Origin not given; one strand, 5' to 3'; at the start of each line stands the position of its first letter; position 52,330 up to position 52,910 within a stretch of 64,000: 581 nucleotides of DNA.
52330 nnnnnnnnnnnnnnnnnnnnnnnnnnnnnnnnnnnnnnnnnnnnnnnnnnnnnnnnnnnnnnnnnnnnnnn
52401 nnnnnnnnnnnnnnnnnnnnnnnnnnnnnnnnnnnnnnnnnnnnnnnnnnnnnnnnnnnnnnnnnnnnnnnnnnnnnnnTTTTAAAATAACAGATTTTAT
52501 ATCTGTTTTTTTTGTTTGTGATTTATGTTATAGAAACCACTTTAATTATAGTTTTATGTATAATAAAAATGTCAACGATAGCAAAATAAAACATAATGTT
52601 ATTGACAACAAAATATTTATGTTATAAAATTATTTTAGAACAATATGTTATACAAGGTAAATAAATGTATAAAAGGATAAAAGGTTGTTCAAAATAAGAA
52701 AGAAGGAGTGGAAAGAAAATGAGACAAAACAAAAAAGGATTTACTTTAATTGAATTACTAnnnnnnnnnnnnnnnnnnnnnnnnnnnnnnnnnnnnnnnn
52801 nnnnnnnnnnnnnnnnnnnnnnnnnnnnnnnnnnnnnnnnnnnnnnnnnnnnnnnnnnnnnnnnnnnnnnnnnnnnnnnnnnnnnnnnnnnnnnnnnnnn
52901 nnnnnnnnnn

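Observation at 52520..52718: Conserved promoters and leaders with repeated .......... motifs upstream of every pilin-like paralog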

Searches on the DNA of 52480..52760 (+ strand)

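Call 52: build_rna_model(alignment_id=A7, structure=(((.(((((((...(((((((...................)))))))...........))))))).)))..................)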
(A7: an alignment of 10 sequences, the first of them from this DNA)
Model R1 built from alignment A7 (10 sequences, 87 columns); structure: as given.
model positions 78; base pairs 17; branch points 0; effective number of sequences 1.43; information 0.727 bits per position. Calibrated on 0.2 Mb of random sequence (short: E-values are rough).
structure used (alignment columns):
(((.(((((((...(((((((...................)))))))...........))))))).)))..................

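Call 54: search_with_rna_model(model_id=R1, sources=[window, L001, L002, L003, L004, L005, L006, L007, L008, L009, L010, L011, L012, L013, L014, L015, L016, L017, L018, L019, L020, L021, L022, L023, L024, L025, L026, L027, L028, L029, L030, L031, L032, L033, L034, L035, L036, L037, L038, L039, L040, L041, L042, L043, L044, L045, L046, L047, L048, L049, L050, L051, L052, L053, L054, L055, L056, L057, L058, L059, L060, L061, L062, L063, L064, L065, L066, L067, L068, L069, L070, L071, L072, L073, L074, L075, L076, L077, L078, L079, L080, L081, L082, L083, L084, L085, L086, L087, L088, L089, L090, L211, L212, L213], max_evalue=1)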
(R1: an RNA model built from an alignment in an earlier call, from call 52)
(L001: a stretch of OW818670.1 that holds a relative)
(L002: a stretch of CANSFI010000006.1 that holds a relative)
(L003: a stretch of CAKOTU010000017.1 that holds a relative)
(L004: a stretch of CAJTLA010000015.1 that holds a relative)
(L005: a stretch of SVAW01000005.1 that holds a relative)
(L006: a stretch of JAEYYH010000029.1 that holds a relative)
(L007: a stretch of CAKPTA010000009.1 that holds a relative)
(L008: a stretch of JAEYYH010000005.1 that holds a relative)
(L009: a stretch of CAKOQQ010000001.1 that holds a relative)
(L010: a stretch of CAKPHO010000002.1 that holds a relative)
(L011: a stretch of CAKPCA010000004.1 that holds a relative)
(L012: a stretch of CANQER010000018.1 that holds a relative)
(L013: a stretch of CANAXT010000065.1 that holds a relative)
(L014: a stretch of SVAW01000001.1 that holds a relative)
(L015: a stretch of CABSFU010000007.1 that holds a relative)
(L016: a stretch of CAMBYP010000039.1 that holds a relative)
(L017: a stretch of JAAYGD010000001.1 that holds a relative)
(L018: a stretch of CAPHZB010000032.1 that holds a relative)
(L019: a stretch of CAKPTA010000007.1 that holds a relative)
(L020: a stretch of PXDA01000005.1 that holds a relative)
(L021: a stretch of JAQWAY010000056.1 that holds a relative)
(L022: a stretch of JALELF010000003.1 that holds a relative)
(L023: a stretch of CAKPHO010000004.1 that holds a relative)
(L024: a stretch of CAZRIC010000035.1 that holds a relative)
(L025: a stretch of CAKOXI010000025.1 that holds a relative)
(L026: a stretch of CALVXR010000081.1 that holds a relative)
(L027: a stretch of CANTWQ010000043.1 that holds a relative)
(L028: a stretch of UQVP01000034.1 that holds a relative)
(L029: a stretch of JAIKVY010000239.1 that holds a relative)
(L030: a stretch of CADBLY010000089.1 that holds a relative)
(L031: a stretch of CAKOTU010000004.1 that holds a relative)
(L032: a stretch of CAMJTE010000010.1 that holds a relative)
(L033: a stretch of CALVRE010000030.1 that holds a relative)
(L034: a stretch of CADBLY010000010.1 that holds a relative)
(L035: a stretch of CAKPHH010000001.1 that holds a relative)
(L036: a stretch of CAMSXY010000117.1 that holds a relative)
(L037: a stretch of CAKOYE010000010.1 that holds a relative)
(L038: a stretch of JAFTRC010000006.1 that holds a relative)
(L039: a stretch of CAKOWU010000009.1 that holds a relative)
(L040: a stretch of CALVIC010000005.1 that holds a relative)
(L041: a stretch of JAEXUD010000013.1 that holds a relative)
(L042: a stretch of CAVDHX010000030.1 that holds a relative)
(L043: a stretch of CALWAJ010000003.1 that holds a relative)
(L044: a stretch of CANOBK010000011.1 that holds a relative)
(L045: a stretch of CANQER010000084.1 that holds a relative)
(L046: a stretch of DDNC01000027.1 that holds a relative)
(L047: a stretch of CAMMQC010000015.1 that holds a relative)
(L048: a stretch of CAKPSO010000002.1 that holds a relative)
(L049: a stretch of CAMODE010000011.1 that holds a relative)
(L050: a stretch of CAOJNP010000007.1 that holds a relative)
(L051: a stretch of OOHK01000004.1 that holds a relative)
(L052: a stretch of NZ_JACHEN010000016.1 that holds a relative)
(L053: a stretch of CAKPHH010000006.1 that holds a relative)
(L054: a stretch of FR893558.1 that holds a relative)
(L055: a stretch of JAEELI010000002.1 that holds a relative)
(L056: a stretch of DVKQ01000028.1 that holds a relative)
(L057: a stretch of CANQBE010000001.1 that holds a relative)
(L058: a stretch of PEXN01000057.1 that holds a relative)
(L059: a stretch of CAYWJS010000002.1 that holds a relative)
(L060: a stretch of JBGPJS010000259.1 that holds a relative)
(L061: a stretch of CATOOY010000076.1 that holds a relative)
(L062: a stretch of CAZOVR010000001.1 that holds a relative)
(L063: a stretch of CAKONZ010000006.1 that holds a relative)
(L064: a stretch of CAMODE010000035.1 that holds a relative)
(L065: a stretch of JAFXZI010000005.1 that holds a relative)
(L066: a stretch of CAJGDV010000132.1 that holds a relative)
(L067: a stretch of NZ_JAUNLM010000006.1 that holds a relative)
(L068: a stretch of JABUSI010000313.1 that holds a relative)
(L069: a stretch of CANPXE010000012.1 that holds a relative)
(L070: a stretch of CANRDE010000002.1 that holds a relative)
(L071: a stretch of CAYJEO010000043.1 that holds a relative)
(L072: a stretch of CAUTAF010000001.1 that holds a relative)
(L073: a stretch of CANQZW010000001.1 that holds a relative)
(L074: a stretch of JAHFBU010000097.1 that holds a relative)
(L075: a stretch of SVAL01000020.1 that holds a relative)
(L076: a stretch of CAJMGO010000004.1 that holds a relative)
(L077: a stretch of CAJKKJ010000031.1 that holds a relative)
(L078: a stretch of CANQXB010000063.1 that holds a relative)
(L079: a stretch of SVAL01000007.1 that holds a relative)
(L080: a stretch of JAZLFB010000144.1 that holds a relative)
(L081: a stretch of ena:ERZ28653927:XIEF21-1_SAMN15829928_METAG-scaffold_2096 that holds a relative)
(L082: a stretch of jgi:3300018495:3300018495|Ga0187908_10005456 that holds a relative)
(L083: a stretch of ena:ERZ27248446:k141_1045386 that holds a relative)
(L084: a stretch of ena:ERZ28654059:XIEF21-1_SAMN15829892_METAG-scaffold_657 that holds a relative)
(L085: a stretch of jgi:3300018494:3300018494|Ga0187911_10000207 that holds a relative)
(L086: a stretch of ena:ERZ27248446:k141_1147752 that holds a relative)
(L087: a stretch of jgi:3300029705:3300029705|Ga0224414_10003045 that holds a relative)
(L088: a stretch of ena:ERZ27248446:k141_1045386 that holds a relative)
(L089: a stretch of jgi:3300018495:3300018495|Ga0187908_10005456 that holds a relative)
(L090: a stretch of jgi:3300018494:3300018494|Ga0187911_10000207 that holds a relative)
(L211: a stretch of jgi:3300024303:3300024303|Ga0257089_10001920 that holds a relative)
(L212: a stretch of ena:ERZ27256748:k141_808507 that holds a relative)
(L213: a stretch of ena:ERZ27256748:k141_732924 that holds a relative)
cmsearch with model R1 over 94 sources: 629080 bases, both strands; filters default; matches with E-value up to 1: 12.
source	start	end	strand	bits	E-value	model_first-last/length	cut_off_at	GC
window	62482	62559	+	99.6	4.7e-15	1-78/78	no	0.27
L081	2917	2994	+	98.3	8.4e-15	1-78/78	no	0.23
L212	15691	15768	+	94.5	4e-14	1-78/78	no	0.23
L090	1917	1993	+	93.4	6.5e-14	1-78/78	no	0.26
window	52634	52711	+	93.2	7.1e-14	1-78/78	no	0.26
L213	9920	9996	+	91.5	1.4e-13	1-78/78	no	0.25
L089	1919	1993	+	90.3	2.4e-13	1-78/78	no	0.27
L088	1920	1996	+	90.2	2.6e-13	1-78/78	no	0.25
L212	5481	5557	+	89.7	3.2e-13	1-78/78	no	0.26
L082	1917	1994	+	83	5.2e-12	1-78/78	no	0.23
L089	4875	4952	+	83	5.2e-12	1-78/78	no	0.23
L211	9908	9993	+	79.5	2.3e-11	1-78/78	no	0.23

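Call 56: search_rna_families(source=window, start=52480, end=52760, threshold=evalue, max_evalue=10)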
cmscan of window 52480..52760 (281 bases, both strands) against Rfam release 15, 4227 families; matches with E-value up to 10: 2.
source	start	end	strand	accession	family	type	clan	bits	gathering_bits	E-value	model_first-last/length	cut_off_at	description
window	52723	52756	+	RF01376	CRISPR-DR63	Gene; CRISPR;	CL00015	18.9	37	1.4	1-37/37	no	CRISPR RNA direct repeat element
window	52485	52511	-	RF02891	AgrB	Gene; antisense;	-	14.5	40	6.1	55-81/84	no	ArsR-gov region gene B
